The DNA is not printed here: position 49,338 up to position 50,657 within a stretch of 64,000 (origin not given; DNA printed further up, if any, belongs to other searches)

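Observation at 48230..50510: Melatonin-receptor-like GPCR with a probable 2-codon first exon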

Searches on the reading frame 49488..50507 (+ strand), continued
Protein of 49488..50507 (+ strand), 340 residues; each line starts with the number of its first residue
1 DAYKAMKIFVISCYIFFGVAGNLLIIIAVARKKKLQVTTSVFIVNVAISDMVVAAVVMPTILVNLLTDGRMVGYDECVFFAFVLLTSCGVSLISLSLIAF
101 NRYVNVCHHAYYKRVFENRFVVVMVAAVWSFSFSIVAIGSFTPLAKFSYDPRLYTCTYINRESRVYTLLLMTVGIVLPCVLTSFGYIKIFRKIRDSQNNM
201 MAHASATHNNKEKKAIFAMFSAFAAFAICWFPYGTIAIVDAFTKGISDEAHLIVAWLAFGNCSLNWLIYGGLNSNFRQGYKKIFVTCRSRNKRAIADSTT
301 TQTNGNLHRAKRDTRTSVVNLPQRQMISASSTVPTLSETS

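Call 47: list_cluster_members(proteins=[P0066, P0074, P0077, P0141, P0033, P0076, P0079, P0020, P0023, P0024])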
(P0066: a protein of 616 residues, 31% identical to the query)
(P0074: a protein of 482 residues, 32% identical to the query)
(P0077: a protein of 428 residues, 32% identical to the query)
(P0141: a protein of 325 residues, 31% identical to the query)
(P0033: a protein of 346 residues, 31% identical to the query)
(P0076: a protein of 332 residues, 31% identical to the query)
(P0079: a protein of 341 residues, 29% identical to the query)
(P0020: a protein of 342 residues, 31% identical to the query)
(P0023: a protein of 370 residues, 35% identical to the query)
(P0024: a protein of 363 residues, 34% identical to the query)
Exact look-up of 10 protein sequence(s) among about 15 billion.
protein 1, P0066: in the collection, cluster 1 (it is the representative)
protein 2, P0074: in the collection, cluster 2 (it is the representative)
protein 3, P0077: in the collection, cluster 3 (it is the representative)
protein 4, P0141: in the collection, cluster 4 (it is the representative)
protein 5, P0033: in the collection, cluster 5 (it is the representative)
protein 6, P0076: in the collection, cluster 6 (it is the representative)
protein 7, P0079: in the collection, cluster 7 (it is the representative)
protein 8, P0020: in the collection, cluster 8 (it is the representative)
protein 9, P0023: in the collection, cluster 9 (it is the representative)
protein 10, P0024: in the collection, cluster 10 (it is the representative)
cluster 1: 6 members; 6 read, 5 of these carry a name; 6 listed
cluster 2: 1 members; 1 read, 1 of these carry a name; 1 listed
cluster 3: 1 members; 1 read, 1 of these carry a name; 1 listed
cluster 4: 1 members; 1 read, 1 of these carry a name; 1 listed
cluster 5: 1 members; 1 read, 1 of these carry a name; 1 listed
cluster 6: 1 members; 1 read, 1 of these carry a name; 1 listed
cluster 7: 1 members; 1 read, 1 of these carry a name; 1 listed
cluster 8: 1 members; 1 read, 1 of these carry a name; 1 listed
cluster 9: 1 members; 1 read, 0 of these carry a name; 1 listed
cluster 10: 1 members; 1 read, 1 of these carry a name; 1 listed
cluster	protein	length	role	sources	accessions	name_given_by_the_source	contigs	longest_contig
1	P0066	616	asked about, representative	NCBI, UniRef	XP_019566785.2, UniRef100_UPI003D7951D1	melatonin-related receptor [Rhinolophus sinicus] | melatonin-related receptor n=1 Tax=Rhinolophus sinicus TaxID=89399 RepID=UPI003D7951D1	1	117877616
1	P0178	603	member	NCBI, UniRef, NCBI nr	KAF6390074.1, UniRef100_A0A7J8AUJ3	G protein-coupled receptor 50 [Rhinolophus ferrumequinum] | Melatonin-related receptor n=1 Tax=Rhinolophus ferrumequinum TaxID=59479 ...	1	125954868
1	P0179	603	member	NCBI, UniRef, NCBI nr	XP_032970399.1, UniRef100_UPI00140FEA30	melatonin-related receptor [Rhinolophus ferrumequinum] | melatonin-related receptor n=1 Tax=Rhinolophus ferrumequinum TaxID=59479 ...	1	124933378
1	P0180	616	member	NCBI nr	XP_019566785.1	PREDICTED: melatonin-related receptor [Rhinolophus sinicus]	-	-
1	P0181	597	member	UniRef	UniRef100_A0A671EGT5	Melatonin-related receptor n=1 Tax=Rhinolophus ferrumequinum TaxID=59479 ...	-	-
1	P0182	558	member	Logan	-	-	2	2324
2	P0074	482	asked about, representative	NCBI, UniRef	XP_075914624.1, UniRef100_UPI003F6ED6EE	melatonin receptor type 1B-A-like [Petromyzon marinus] | melatonin receptor type 1B-A-like n=1 Tax=Petromyzon marinus TaxID=7757 ...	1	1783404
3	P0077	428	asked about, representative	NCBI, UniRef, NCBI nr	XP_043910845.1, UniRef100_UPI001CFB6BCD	melatonin receptor type 1B-like [Protopterus annectens] | melatonin receptor type 1B-like n=1 Tax=Protopterus annectens TaxID=7888 ...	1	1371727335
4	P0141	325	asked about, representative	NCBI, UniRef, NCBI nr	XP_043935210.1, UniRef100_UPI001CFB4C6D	melatonin receptor type 1B-like [Protopterus annectens] | melatonin receptor type 1B-like n=1 Tax=Protopterus annectens TaxID=7888 ...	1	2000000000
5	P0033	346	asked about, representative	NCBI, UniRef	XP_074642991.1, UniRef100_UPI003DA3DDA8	melatonin receptor type 1A-like [Tubulanus polymorphus] | melatonin receptor type 1A-like n=1 Tax=Tubulanus polymorphus TaxID=672921 ...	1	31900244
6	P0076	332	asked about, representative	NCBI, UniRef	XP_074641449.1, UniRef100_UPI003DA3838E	melatonin receptor type 1B-B-like [Tubulanus polymorphus] | melatonin receptor type 1B-B-like n=1 Tax=Tubulanus polymorphus TaxID=672921 ...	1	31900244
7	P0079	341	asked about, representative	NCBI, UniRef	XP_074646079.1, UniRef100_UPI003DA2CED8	melatonin receptor type 1A-like [Tubulanus polymorphus] | melatonin receptor type 1A-like n=1 Tax=Tubulanus polymorphus TaxID=672921 ...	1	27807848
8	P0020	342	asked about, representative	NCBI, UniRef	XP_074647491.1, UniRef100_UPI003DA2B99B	melatonin receptor type 1B-like [Tubulanus polymorphus] | melatonin receptor type 1B-like n=1 Tax=Tubulanus polymorphus TaxID=672921 ...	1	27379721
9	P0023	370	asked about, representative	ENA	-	-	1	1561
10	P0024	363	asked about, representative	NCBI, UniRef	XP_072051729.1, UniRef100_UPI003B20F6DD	melatonin receptor type 1B-B-like [Amphiura filiformis] | melatonin receptor type 1B-B-like n=1 Tax=Amphiura filiformis TaxID=82378 ...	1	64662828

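Call 49: find_related_loci(query=window:49488-50507:+, collection=metagenome_contigs, flank=10000)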
Query window:49488-50507:+ (340 aa) in metagenome_contigs; peptide patterns used: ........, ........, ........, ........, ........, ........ (x = any residue, [..] = any of these).
83 stretches matched a pattern, but none encodes a relative of the query by tblastn (E <= 1e-3).

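Call 60: predict_structure(alignment_id=A1)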
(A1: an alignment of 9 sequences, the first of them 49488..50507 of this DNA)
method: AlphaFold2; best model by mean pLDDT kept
length: 340 residues; sequences in the alignment: 9
mean_pLDDT: 78.6   pTM: 0.76
mean pLDDT of the five models: 78.6, 78.6, 77.1, 75.1, 74.6
residues with pLDDT >= 90: 89; 70-90: 178; 50-70: 27; < 50: 46
segments of 3 or more residues with pLDDT < 50: 294-333, 335-340
pLDDT, mean of each block of 10 residues (from residue 1): 88 95 93 84 95 94 85 83 93 91 87 87 95 90 83 85 87 89 87 77 57 73 84 88 81 88 84 83 73 45 35 37 39 39
secondary structure, 60 per line:
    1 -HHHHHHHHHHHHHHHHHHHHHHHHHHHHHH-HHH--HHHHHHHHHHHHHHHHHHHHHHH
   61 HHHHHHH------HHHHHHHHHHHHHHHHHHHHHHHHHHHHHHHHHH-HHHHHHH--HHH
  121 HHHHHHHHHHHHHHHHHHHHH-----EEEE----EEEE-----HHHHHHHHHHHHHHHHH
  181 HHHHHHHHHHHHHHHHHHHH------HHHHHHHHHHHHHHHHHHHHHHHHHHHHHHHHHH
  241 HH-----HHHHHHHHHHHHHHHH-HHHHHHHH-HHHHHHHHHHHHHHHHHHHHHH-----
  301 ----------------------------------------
elements in order: H2-31 H38-67 H74-107 H109-115 H118-141 E147-150 E155-158 H164-200 H207-242 H248-263 H265-272 H274-295

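Call 62: fold_search(model_id=the predicted structure, library=pdb)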
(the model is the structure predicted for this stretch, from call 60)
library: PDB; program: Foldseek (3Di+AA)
matches with E <= 10: 1857; with E <= 0.001: 1537
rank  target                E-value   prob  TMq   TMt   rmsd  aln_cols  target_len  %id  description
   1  7vgy_A                5.2e-15  1.00  0.74  0.89   3.0       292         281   27  Melatonin receptor1-2-Iodomelatonin-Gicomplex (released 2022-03-02)
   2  7vgz_B                3.4e-14  1.00  0.75  0.88   3.1       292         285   27  MT1-remalteon-Gi complex (released 2022-03-02)
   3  6me8_B                1.1e-13  1.00  0.75  0.65   2.3       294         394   28  XFEL crystal structure of human melatonin receptor MT2 (N86D) in complex with 2-phenylmelatonin (released 2019-04-24)
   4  6me7_B                1.7e-13  1.00  0.74  0.65   2.7       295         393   28  XFEL crystal structure of human melatonin receptor MT2 (H208A) in complex with 2-phenylmelatonin (released 2019-04-24)
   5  6me9_B                2.3e-13  1.00  0.75  0.65   3.0       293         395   28  XFEL crystal structure of human melatonin receptor MT2 in complex with ramelteon (released 2019-04-24)
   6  6me6_B                5.2e-13  1.00  0.74  0.64   2.9       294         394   29  XFEL crystal structure of human melatonin receptor MT2 in complex with 2-phenylmelatonin (released 2019-04-24)
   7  6me7_A                2.7e-12  1.00  0.75  0.58   3.7       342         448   24  XFEL crystal structure of human melatonin receptor MT2 (H208A) in complex with 2-phenylmelatonin (released 2019-04-24)
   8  8j18_R                4.3e-12  1.00  0.73  0.84   2.7       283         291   24  Cryo-EM structure of the 3-OH-C12-bound GPR84 receptor-Gi complex (released 2023-06-21)
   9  6h7j_A                4.5e-12  1.00  0.70  0.81   3.8       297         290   20  ACTIVATED TURKEY BETA1 ADRENOCEPTOR WITH BOUND AGONIST ISOPRENALINE AND NANOBODY Nb80 (released 2018-10-17)
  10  6me8_A                5.5e-12  1.00  0.75  0.58   3.7       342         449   25  XFEL crystal structure of human melatonin receptor MT2 (N86D) in complex with 2-phenylmelatonin (released 2019-04-24)
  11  6ibl_A                5.5e-12  1.00  0.68  0.59   4.3       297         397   22  ACTIVATED TURKEY BETA1 ADRENOCEPTOR WITH BOUND AGONIST FORMOTEROL AND NANOBODY Nb80 (released 2019-01-09)
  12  6me6_A                5.8e-12  1.00  0.76  0.58   4.0       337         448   25  XFEL crystal structure of human melatonin receptor MT2 in complex with 2-phenylmelatonin (released 2019-04-24)
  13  7vh0_A                6.9e-12  1.00  0.71  0.88   3.1       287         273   31  MT2-remalteon-Gi complex (released 2022-03-02)
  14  8s2t_R                6.9e-12  1.00  0.71  0.84   4.0       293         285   23  Cryo-EM structure of cell-free synthesized Human beta-1 adrenergic receptor cotranslationally inserted into a lipidic  (released 2025-05-21)
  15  8x5y                  7.2e-12  1.00  0.71  0.87   4.0       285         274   24  CryoEM structure of the histamine H1 receptor-BRIL/Anti BRIL Fab complex with astemizole (released 2024-01-17)
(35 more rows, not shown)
